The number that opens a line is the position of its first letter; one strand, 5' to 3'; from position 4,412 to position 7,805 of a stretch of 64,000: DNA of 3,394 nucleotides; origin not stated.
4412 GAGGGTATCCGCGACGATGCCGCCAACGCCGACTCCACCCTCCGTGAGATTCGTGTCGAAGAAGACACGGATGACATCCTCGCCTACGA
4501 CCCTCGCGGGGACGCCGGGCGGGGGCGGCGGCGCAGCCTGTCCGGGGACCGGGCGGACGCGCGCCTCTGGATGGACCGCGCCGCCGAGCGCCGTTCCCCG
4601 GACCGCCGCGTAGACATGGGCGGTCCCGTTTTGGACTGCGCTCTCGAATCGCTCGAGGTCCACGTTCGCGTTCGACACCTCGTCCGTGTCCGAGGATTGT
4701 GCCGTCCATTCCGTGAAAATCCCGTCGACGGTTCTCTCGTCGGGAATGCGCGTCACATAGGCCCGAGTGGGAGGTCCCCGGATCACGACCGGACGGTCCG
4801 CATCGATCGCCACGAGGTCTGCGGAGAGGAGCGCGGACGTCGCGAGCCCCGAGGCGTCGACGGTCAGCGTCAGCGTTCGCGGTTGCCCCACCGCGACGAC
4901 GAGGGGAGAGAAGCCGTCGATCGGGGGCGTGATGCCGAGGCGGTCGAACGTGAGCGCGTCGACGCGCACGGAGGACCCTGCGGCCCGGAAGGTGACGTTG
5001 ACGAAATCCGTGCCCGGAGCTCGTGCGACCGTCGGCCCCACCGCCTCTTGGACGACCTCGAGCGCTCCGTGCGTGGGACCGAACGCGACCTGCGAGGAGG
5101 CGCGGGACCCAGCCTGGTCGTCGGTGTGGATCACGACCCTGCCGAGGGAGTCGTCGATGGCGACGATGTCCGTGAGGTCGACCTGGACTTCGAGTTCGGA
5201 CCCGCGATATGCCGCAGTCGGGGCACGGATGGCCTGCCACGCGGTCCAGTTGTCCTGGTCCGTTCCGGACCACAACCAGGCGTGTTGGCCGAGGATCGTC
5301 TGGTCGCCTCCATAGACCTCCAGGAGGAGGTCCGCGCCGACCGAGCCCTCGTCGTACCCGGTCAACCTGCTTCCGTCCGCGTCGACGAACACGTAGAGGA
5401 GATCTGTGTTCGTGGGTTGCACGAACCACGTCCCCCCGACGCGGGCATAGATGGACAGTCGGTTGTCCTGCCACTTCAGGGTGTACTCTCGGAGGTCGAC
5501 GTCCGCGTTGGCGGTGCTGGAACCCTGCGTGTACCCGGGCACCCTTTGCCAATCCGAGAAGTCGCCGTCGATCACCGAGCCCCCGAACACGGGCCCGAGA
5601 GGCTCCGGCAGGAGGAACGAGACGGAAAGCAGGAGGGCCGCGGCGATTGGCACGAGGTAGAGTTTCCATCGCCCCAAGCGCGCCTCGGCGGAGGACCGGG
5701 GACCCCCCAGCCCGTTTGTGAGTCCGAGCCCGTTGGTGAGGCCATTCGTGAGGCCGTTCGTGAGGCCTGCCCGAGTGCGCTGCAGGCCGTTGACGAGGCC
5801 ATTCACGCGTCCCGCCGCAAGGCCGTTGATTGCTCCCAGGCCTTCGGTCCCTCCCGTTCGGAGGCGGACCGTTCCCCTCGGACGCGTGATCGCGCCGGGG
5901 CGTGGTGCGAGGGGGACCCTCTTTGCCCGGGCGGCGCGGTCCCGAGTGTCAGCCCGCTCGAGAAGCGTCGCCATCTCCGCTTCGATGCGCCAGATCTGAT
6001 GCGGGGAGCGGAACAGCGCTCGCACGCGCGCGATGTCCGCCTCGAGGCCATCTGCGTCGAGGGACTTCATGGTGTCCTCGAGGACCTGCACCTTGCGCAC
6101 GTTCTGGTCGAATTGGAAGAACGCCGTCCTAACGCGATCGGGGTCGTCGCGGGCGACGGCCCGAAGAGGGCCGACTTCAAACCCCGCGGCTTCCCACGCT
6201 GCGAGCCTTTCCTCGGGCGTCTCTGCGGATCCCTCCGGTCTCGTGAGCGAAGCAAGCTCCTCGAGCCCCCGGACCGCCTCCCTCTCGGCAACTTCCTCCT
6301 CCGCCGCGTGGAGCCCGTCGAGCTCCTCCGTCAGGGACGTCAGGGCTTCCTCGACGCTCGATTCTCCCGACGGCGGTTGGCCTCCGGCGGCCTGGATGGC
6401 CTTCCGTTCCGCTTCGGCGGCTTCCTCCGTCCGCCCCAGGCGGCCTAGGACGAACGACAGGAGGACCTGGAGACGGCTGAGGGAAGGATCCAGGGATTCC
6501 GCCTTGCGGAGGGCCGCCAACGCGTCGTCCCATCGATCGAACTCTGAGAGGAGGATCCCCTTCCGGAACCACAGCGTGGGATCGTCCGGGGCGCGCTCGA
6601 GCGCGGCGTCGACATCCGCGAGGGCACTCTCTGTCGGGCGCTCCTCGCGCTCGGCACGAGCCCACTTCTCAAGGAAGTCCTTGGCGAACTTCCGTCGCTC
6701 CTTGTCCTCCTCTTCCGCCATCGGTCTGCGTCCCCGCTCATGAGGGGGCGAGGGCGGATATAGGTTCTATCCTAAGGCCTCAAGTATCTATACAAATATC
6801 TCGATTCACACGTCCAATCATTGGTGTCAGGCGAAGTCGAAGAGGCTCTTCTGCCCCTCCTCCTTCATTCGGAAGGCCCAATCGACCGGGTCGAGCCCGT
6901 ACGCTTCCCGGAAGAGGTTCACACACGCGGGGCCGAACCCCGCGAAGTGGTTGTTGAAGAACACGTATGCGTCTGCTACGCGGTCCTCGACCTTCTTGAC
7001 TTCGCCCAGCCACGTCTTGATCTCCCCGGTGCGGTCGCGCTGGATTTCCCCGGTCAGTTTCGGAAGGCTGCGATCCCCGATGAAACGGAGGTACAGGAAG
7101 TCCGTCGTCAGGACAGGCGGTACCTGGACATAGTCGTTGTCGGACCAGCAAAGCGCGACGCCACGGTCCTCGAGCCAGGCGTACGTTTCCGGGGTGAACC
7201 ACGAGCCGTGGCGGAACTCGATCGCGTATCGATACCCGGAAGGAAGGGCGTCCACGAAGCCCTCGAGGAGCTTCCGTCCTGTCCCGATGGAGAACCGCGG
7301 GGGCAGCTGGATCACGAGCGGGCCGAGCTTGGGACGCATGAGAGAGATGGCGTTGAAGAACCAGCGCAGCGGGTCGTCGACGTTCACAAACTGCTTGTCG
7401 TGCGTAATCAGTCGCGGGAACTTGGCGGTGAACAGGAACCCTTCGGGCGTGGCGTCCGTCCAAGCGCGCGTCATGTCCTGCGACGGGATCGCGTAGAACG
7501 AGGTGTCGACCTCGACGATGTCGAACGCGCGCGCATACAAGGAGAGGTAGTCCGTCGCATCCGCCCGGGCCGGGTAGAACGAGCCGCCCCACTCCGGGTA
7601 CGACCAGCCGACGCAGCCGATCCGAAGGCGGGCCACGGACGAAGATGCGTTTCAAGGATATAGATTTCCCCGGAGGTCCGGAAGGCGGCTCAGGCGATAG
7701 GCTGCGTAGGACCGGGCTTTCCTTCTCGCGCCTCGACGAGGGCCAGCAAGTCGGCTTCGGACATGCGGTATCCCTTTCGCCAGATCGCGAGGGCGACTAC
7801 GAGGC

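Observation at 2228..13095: Integrin-like alpha/beta pair: FG-GAP beta-propeller protein and vWA(MIDAS) protein encoded side by side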

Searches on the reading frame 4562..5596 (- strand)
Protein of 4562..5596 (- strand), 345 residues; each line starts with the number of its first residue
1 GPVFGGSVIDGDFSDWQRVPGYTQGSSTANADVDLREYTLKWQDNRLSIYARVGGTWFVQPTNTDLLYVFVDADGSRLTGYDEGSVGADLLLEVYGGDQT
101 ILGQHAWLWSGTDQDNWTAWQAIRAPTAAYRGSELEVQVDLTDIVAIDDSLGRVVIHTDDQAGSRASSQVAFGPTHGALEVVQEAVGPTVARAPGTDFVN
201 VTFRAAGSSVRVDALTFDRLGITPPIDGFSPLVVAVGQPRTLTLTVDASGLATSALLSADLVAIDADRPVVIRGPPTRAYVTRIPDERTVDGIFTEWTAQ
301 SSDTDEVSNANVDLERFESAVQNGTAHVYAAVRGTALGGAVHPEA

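Call 71: search_protein_representatives(protein=window:4562-5596:-)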
Query: 345 residues. Proteins with E-value up to 0.001 (for the whole library): 606; up to 1e-10: 393; up to 1e-30: 48. The best 150 are listed.
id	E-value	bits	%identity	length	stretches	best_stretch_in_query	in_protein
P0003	3.0e-79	283.1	44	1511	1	2-343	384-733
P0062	9.8e-65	235.3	42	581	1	2-343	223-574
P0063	1.7e-49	185.2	32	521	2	9-343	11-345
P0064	6.6e-49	183.3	35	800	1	8-344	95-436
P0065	1.5e-47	178.8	34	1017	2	2-343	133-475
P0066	4.0e-46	174.2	34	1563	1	2-340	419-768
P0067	1.7e-44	168.8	35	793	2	7-344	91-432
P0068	9.9e-44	166.3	31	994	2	9-343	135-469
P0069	1.0e-41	159.6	31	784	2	2-343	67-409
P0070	5.2e-41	157.3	32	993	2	7-323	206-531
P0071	5.8e-41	157.2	30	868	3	8-222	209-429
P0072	1.2e-40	156.2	31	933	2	8-344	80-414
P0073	8.9e-40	153.3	31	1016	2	9-344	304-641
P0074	2.5e-39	151.8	29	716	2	8-343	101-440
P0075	6.0e-39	150.6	32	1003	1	8-344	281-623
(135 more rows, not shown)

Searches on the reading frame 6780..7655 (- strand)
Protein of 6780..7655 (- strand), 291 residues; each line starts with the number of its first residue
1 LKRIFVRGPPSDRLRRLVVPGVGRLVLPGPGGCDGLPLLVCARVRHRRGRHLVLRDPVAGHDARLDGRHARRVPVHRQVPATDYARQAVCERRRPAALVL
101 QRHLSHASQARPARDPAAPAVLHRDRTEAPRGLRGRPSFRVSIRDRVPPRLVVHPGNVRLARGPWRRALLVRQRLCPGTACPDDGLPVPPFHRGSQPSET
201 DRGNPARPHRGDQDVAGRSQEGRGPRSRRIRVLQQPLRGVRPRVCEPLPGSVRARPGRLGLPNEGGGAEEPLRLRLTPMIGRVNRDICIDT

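Call 5: search_protein_families(library=pfam, proteins=[window:6780-7655:-], max_evalue=0.01)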
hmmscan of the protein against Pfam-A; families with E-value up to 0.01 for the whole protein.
window:6780-7655:- (291 aa): 0 families

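Call 6: search_protein_families(library=ncbifam, proteins=[window:6780-7655:-], max_evalue=0.01)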
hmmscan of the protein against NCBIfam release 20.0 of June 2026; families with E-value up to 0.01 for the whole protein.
window:6780-7655:- (291 aa): 0 families

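Call 10: search_protein_families(library=pfam, proteins=[window:6827-7636:-], max_evalue=0.001)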
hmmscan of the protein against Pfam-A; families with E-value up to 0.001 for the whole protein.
window:6827-7636:- (269 aa): 1 family
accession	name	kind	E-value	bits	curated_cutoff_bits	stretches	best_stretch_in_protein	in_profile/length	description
PF01904.24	DUF72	-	2.4e-58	198.2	25.3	1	21-244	1-216/217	Protein of unknown function DUF72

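Call 62: search_protein_families(library=ncbifam, proteins=[window:6827-7636:-], max_evalue=0.001)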
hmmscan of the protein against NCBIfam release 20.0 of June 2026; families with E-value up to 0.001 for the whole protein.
window:6827-7636:- (269 aa): 1 family
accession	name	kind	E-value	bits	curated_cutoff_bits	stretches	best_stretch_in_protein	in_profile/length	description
NF007637.0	PRK10302.1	equivalog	4.5e-26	91.7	412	1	4-149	2-139/272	hypothetical protein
